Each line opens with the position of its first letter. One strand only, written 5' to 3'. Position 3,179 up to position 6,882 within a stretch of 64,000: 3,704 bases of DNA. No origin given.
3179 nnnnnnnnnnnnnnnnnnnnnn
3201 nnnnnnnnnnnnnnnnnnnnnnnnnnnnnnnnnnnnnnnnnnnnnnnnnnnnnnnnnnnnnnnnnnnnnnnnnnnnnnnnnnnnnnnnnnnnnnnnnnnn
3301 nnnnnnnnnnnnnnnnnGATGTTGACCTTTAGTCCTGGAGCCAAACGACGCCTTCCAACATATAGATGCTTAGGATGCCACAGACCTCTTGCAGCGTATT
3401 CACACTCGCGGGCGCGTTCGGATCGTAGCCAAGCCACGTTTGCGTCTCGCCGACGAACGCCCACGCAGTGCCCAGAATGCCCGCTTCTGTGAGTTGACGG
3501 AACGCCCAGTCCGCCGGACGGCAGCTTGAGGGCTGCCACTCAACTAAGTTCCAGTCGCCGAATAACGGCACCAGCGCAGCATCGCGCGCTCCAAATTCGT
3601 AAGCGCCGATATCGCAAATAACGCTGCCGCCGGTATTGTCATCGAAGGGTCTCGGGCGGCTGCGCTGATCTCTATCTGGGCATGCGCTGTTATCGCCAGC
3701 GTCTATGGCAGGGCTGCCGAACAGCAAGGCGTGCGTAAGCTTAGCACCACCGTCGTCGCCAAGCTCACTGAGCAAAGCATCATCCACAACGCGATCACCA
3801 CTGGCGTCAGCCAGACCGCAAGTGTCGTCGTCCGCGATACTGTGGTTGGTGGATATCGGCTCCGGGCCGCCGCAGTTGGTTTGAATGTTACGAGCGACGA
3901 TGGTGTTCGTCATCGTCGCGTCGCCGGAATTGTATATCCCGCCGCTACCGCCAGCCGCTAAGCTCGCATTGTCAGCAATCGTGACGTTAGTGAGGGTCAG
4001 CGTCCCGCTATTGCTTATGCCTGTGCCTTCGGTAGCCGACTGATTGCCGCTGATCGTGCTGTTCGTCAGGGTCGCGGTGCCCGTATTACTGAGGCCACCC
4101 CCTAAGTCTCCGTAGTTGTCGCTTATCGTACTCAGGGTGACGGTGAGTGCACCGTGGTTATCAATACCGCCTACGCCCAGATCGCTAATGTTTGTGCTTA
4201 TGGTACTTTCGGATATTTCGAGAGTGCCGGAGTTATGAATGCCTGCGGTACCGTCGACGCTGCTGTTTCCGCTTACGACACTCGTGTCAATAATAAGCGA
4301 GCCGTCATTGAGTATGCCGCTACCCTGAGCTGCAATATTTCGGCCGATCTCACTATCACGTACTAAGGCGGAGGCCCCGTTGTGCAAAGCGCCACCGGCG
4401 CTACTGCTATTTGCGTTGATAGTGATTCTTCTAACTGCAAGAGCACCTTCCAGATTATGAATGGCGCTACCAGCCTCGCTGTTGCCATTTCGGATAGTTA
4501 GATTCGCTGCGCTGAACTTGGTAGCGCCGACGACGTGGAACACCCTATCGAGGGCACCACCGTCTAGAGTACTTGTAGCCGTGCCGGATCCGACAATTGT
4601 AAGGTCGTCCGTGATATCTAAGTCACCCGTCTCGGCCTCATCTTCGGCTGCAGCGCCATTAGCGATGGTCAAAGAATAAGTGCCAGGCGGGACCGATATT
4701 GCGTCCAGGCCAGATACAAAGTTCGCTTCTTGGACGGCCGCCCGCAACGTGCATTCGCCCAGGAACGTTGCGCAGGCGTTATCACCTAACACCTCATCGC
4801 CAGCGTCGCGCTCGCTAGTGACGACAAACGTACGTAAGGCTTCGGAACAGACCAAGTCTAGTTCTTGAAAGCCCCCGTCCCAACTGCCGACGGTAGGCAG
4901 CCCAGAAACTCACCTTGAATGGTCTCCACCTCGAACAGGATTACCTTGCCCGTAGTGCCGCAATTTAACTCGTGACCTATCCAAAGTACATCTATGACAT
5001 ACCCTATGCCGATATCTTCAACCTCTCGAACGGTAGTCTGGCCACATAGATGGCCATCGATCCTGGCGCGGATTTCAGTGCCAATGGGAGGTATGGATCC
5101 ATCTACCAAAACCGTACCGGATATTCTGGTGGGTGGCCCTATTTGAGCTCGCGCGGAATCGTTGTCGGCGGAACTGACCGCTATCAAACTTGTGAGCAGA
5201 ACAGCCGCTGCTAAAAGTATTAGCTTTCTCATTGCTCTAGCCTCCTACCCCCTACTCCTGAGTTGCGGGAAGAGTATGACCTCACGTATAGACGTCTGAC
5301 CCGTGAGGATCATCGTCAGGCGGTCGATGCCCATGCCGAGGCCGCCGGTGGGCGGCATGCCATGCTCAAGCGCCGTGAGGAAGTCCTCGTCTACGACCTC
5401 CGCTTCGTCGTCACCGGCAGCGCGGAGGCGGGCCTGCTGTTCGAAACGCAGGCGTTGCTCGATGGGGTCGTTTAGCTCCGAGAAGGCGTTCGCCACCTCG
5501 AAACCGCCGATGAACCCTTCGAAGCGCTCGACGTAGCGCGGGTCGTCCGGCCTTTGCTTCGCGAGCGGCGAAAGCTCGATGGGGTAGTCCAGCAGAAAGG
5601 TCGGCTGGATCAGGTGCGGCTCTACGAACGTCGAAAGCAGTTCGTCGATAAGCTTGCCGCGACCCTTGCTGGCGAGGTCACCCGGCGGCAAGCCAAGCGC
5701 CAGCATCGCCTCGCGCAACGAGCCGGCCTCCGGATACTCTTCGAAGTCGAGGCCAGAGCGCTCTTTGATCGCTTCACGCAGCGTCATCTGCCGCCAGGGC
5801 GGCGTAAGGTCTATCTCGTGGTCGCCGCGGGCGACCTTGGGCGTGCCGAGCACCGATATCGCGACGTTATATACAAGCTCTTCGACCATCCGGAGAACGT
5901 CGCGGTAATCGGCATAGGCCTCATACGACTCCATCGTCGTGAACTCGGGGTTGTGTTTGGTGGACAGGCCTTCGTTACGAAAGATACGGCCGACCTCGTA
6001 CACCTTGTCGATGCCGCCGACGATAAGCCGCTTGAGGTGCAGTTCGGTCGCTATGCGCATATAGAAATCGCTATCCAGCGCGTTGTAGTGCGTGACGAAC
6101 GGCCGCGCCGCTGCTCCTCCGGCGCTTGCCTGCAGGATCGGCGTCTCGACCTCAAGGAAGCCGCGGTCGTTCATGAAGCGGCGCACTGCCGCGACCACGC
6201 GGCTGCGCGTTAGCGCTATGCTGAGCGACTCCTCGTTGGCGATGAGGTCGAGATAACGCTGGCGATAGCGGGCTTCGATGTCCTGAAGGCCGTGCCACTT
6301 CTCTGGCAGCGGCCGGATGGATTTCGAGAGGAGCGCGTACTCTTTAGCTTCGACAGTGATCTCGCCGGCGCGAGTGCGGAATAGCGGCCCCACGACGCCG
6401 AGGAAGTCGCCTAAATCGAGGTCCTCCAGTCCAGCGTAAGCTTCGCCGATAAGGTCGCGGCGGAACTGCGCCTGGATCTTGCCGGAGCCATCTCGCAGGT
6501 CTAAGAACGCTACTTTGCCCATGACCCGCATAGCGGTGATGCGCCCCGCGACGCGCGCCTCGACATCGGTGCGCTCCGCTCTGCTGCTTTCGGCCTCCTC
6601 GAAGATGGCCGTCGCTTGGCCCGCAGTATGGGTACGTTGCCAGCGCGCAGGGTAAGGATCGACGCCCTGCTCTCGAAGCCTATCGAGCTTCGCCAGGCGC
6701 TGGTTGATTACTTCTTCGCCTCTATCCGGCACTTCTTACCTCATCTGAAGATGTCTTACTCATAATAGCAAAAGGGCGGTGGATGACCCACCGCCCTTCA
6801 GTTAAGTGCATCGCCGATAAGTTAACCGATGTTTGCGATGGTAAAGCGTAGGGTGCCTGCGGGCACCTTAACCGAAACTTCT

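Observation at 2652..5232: Tandem secreted modular proteins: a frameshifted CSLREA beta-helix protein and a paralog that lacks the beta-helix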

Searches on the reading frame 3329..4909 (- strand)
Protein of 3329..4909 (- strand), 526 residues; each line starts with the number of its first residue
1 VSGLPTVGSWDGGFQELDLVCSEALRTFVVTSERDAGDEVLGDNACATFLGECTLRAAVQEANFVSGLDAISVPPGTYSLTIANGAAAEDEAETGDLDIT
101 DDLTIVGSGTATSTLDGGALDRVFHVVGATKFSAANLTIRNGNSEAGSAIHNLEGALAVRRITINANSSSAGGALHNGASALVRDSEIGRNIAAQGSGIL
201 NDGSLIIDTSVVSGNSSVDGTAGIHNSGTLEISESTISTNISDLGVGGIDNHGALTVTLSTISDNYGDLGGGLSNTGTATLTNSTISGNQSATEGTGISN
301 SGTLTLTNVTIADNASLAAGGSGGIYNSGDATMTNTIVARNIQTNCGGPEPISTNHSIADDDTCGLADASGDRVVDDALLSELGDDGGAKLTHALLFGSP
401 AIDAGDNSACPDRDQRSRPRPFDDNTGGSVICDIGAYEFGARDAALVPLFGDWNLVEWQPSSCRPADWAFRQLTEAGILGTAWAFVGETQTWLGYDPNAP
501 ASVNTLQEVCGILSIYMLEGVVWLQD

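Call 5: search_protein_families(library=pfam, proteins=[window:3329-4909:-], max_evalue=1)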
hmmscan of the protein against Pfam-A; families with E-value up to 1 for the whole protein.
window:3329-4909:- (526 aa): 0 families

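Call 6: search_protein_families(library=ncbifam, proteins=[window:3329-4909:-], max_evalue=1)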
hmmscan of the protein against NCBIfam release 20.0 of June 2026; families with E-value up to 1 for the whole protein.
window:3329-4909:- (526 aa): 3 families
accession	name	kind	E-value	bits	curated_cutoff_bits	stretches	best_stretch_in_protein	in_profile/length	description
NF041518.1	choice_anch_Q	domain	2.4e-19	69.3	25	1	377-439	1-57/58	choice-of-anchor Q domain-containing protein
TIGR04214.1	CSLREA_Nterm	domain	0.00019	21.3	25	1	28-63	1-27/27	CSLREA domain-containing protein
TIGR02704.1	carboxysome_B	equivalog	0.053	14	88.9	1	63-107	33-74/80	carboxysome peptide B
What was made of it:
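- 3584..4846 (-): Right-handed beta-helix domain (421 aa). It has an N-cap with the motif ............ (4828-4721), about 9-10 rungs of 24-25 aa with GGA[IL].N motifs, and a C-cap that is the choice-of-anchor Q domain (3781-3593). TIGR04214: 21.3 bits, below its cut-off of 25 (call 6).
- On choice-of-anchor Q domain-containing protein (NF041518): 69.3 bits, E 2.4e-19, residues 377-439 of the 526-aa frame (window 3781-3593) (call 6).
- On CSLREA domain-containing protein (TIGR04214): 21.3 bits, below 25 (E 1.9e-4) (call 6).
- Checked: The CSLREA N-terminal model scores 21.3, below its cut-off of 25 (call 6).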

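Call 60: list_cluster_members(proteins=[window:3329-4855:-, P0004, P0001, P0006])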
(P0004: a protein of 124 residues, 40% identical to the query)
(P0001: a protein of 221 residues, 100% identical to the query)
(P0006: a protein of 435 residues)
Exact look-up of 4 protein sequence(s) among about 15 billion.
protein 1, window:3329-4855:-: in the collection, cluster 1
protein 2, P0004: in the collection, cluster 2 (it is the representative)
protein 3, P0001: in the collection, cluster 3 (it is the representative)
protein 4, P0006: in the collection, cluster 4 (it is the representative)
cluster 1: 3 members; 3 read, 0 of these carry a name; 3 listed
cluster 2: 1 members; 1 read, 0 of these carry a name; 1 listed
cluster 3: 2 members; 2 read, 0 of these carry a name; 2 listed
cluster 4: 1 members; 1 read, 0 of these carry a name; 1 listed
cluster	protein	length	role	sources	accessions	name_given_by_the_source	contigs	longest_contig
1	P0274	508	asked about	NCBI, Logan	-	-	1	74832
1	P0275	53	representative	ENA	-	-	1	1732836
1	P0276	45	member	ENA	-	-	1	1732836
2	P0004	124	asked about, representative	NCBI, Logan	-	-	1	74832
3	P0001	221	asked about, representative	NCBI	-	-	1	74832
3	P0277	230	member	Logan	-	-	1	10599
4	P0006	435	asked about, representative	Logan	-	-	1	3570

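Call 63: find_encoding_contigs(protein=P0275, flank=8000)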
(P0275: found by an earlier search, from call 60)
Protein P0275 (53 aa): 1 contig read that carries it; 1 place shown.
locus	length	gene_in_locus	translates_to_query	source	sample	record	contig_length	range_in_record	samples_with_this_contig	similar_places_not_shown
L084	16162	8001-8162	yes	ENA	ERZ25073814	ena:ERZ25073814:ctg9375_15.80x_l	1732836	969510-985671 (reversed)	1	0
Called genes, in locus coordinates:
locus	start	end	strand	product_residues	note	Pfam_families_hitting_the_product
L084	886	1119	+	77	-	-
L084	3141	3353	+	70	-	-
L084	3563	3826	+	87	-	-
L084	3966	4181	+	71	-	-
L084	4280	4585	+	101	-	-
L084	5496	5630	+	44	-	-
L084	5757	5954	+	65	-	-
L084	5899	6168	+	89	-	-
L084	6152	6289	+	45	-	-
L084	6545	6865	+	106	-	-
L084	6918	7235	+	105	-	-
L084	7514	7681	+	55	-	-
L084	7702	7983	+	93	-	-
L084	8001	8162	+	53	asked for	-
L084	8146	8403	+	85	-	-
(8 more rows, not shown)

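Call 72: search_solved_structures(query=window:3329-4909:-, max_evalue=1)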
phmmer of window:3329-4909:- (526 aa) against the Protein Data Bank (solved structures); distinct sequences matched with E-value up to 1: 0.
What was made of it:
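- Closest known: Rhombotarget A. Different: The match appears only with a profile, not with the single sequence (call 72).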

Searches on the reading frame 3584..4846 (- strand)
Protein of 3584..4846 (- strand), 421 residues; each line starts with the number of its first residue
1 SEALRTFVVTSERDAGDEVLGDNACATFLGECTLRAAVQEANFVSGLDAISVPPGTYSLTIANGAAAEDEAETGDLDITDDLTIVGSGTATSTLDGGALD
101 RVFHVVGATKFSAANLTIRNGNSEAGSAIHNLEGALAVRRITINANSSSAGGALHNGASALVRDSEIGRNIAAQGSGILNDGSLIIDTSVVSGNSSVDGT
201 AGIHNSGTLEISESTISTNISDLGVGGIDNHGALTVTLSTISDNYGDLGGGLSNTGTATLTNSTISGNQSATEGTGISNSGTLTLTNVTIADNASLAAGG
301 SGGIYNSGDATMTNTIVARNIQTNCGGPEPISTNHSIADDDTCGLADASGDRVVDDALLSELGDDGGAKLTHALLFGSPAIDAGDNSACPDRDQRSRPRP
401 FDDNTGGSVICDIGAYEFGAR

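Call 75: search_solved_structures(query=A6, max_evalue=1)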
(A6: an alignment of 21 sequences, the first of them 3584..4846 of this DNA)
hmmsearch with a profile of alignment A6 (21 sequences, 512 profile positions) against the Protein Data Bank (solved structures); distinct sequences matched with E-value up to 1: 2.
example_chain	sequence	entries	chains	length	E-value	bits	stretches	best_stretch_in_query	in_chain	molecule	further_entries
9cdu_A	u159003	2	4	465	6.7e-09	38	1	113-333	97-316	Rhombotarget A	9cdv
6jy5_D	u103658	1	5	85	0.13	14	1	74-111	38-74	Unidentified carboxysome polypeptide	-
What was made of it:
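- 3584..4846 (-): The family profile hits the solved RbtA beta-helix 9cdu_A at E 6.7e-9 (call 75).
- On Right-handed parallel beta-helix (fold): A profile of the window helix plus 20 homologues hits the RbtA beta-helix 9cdu_A at E 6.7e-9, profile positions 113-333 (call 75).
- Closest known: Rhombotarget A. Same: The family profile matches its beta-helix domain at E 6.7e-9 (call 75).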

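Call 76: search_protein_families(library=pfam, alignment_id=A6, max_evalue=0.01)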
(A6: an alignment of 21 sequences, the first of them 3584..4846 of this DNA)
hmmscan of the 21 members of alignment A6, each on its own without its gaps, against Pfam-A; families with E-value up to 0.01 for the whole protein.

A. member 1, window:3584-4846:- (421 aa): 0 families

B. families by the number of members that match (of 21 scanned): 3 families
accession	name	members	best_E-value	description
PF02415.23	Chlam_PMP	7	7.1e-18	Chlamydia polymorphic membrane protein (Chlamydia_PMP) repeat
PF00404.24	Dockerin_1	4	4.8e-11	Dockerin type I domain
PF13229.12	Beta_helix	2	2.8e-06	Right handed beta helix region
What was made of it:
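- On Right-handed parallel beta-helix (Pfam PF13229 / PF02415): 7 of 21 homologues hit PF02415 and 2 of 21 hit PF13229 (call 76).
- Closest known: Chlamydial polymorphic membrane protein repeats. Same: Of 21 close homologues of the helix, 7 hit PF02415 and 2 hit PF13229 (call 76).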

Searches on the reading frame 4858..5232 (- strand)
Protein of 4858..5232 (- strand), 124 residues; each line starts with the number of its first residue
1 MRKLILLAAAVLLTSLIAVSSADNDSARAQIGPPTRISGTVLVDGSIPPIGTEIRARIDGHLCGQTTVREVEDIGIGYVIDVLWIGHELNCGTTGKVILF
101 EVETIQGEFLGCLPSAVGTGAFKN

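Call 5: search_protein_families(library=pfam, proteins=[window:4858-5232:-], max_evalue=1)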
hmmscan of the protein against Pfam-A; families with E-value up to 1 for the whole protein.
window:4858-5232:- (124 aa): 0 families

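Call 6: search_protein_families(library=ncbifam, proteins=[window:4858-5232:-], max_evalue=1)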
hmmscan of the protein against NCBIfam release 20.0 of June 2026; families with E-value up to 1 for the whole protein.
window:4858-5232:- (124 aa): 0 families

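Call 8: find_encoding_contigs(protein=window:4858-5232:-, flank=6000, max_places=8)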
Protein window:4858-5232:- (124 aa): 1 contig read that carries it; 1 place shown.
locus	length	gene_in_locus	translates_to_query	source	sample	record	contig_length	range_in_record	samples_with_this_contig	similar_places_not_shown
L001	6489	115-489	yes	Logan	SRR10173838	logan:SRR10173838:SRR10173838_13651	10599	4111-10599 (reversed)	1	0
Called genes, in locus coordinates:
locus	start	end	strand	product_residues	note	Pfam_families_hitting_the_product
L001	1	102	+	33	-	?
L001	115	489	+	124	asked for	-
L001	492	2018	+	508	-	-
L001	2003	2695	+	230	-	-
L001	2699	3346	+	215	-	PF00702:Hydrolase, PF12710:HAD, PF13419:HAD_2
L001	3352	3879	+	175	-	PF00293:NUDIX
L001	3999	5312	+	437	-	PF02403:Seryl_tRNA_N, PF00587:tRNA-synt_2b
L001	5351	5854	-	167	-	-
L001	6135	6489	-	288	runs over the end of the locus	PF13673:Acetyltransf_10 (weak), PF00583:Acetyltransf_1, PF13508:Acetyltransf_7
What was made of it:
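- Gene callers call both ORFs (call 8).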

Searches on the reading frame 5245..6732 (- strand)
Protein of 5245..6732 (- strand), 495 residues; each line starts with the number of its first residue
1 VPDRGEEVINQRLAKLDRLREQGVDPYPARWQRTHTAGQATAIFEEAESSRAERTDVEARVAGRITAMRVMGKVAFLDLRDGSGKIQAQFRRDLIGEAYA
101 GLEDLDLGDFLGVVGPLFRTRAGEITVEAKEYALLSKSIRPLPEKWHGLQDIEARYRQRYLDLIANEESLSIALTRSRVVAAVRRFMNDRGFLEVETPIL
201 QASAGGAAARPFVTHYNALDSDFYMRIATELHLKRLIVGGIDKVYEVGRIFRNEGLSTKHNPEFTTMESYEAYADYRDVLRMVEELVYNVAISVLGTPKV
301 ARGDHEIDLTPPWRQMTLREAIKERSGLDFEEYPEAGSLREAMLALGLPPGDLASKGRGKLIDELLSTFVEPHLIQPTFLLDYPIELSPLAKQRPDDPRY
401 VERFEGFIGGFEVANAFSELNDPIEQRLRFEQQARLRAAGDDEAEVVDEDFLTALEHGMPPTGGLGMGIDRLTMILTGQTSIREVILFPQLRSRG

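Call 22: find_related_loci(query=window:5245-6732:-, collection=genome_contigs, flank=10000)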
Query window:5245-6732:- (495 aa) in genome_contigs; peptide patterns used: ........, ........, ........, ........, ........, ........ (x = any residue, [..] = any of these).
600 stretches matched a pattern (row limit reached: there are more); 525 encode a relative of the query (tblastn E <= 1e-3); the best 80 are kept; 80 distinct loci.
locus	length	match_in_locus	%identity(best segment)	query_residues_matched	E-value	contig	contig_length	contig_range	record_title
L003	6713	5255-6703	64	6-494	0e+0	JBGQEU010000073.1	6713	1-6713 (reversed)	MAG: Dehalococcoidia bacterium isolate OBJ2_061818_090_7 k141_2342561_length_6713_cov_9.0000, whole genome shotgun seque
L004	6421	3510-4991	65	1-494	0e+0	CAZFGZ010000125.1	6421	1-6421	MAG TPA_asm: uncultured Dehalococcoidia bacterium isolate binchicken_co89_502 genome assembly, contig: NODE_25686_length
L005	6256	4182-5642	59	7-493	0e+0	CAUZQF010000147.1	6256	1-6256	MAG: Dehalococcoidia bacterium isolate CB9_331.94 genome assembly, contig: Ga0302133_10007870, whole genome shotgun sequ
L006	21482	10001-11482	58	1-494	0e+0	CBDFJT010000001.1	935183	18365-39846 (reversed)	MAG: Dehalococcoidia bacterium isolate c482fa45-09e8-4a64-81e5-d6065e0be6af genome assembly, contig: contig_1, whole gen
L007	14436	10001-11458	57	7-492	0e+0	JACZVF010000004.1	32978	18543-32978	MAG: Chloroflexota bacterium isolate B17T3L14 B17T3L14_NODE597, whole genome shotgun sequence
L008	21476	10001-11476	56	1-492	0e+0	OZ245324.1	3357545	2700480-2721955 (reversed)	MAG: Dehalococcoidia bacterium isolate 73e1cf89-bb5f-4822-b8fa-6749181b8977 genome assembly, chromosome: 1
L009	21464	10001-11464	57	6-493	0e+0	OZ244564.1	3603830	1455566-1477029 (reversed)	MAG: Dehalococcoidia bacterium isolate a84dde77-3f5b-4fe2-88b4-04aa9f9f1767 genome assembly, chromosome: 1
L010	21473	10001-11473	57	1-493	0e+0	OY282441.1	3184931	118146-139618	MAG: uncultured Dehalococcoidia bacterium genome assembly, chromosome: 1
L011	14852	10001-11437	57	11-494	0e+0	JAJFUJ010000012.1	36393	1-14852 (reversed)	MAG: Chloroflexota bacterium isolate bin.428 k141_2662813, whole genome shotgun sequence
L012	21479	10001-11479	57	1-493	0e+0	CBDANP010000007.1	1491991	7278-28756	MAG: Dehalococcoidia bacterium isolate b4c8b7c9-9533-4910-ac39-d933c6e21fa7 genome assembly, contig: contig_7, whole gen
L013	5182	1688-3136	55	6-493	0e+0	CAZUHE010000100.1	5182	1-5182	MAG TPA_asm: uncultured Dehalococcoidia bacterium isolate SRP092796_co3_583 genome assembly, contig: NODE_42928_length_5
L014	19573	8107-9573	58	2-493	0e+0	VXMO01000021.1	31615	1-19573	MAG: Dehalococcoidia bacterium isolate SB0661_bin_39 NODE_1377_length_31615_cov_21.356369, whole genome shotgun sequence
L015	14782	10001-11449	56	7-493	0e+0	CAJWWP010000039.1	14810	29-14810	MAG TPA_asm: uncultured Chloroflexi bacterium isolate ERR599159_bin.71_MetaBAT_v2.12.1_MAG genome assembly, contig: NODE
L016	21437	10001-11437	58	12-491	0e+0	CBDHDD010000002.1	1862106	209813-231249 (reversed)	MAG: Dehalococcoidia bacterium isolate e1889495-a2da-40f9-909c-8269d7dc74c2 genome assembly, contig: contig_2, whole gen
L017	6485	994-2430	57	11-493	0e+0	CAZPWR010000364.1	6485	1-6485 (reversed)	MAG TPA_asm: uncultured Anaerolineae bacterium isolate binchicken_co25_129 genome assembly, contig: k141_22379, whole ge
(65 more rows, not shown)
